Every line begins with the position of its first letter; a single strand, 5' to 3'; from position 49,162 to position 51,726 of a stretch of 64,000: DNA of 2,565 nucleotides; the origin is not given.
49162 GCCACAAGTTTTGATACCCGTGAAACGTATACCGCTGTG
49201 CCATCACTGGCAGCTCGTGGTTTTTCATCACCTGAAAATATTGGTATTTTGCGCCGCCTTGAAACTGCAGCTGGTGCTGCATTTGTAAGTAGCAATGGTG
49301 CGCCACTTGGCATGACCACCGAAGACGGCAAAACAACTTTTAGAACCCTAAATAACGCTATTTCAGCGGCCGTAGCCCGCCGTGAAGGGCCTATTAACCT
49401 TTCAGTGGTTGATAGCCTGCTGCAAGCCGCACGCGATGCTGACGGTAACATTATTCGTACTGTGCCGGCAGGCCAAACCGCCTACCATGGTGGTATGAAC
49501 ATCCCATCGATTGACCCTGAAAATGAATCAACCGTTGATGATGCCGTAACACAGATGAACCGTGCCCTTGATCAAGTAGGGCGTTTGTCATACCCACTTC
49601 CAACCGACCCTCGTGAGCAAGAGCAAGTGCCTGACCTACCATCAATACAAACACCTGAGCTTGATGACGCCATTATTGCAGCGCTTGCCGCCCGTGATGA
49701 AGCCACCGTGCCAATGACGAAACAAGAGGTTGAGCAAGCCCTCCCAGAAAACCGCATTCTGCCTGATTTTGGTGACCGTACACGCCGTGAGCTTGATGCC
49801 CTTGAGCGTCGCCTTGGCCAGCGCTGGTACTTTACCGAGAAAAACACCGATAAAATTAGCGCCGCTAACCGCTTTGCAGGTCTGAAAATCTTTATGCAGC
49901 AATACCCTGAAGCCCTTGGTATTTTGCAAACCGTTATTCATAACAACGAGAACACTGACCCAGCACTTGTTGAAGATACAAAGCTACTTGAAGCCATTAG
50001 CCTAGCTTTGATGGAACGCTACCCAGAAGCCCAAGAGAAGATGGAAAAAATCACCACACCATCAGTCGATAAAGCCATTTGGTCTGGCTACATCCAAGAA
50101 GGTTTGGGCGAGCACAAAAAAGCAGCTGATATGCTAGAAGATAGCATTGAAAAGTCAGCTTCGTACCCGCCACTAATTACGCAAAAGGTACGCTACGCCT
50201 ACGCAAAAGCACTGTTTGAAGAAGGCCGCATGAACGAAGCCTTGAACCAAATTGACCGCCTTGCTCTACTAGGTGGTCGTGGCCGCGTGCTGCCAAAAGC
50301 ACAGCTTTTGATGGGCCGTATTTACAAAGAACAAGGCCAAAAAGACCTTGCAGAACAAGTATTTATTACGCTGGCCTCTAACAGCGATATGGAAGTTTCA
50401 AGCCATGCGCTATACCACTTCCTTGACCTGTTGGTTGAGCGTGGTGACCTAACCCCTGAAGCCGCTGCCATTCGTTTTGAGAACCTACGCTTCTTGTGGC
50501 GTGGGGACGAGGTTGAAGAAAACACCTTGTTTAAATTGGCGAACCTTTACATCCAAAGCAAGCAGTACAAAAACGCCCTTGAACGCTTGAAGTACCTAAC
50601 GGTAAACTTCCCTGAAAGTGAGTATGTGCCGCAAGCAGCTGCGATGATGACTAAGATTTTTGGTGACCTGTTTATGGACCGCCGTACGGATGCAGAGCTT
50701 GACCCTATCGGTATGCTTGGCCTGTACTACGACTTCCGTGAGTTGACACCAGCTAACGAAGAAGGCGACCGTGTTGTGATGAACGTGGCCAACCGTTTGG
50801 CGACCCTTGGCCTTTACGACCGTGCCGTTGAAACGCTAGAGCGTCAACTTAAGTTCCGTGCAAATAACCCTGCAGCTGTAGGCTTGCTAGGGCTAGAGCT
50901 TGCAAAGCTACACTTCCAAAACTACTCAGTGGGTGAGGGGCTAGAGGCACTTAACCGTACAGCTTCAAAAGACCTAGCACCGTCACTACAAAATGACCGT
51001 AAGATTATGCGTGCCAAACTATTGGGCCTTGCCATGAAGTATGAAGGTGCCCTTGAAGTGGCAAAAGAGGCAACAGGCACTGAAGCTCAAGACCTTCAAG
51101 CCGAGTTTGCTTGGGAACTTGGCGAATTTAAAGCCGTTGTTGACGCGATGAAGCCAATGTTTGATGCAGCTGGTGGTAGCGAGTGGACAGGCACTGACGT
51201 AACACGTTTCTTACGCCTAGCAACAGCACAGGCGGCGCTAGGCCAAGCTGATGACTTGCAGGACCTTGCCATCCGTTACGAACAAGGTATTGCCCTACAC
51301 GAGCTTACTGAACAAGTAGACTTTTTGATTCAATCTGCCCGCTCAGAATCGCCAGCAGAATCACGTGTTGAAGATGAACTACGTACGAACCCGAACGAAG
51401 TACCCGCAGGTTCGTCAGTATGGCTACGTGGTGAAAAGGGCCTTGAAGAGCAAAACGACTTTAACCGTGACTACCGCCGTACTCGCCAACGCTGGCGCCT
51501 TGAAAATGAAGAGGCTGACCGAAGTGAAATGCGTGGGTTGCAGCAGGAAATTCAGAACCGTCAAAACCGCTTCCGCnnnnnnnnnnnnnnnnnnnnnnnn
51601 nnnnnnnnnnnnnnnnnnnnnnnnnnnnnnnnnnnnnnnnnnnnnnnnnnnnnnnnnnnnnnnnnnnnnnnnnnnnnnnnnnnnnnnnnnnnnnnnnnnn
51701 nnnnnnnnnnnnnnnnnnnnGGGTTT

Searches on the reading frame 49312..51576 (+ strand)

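Call 63: search_protein_families(library=pfam, proteins=[window:49312-51576:+], max_evalue=0.00001)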
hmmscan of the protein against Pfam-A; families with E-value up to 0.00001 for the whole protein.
window:49312-51576:+ (755 aa): 7 families
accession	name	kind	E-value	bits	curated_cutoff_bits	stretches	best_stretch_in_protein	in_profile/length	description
PF14559.12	TPR_19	-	1.5e-09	38.5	25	0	266-318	5-52/68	Tetratricopeptide repeat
PF13181.12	TPR_8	-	5.6e-08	32.8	25.7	0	329-351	2-24/34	Tetratricopeptide repeat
PF13174.12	TPR_6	-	1.6e-07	31.9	26.3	0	406-436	3-33/33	Tetratricopeptide repeat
PF12895.13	ANAPC3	-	4.1e-07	30.6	27.2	0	244-315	12-80/82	Anaphase-promoting complex, cyclosome, subunit 3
PF13428.12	TPR_14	-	2e-06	28.4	23.5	0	492-526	7-41/44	Tetratricopeptide repeat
PF13176.12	TPR_7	-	2.4e-06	27.6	27.9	0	333-353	4-24/36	Tetratricopeptide repeat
PF07719.23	TPR_2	-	4.4e-06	26.8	27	0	406-424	4-22/34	Tetratricopeptide repeat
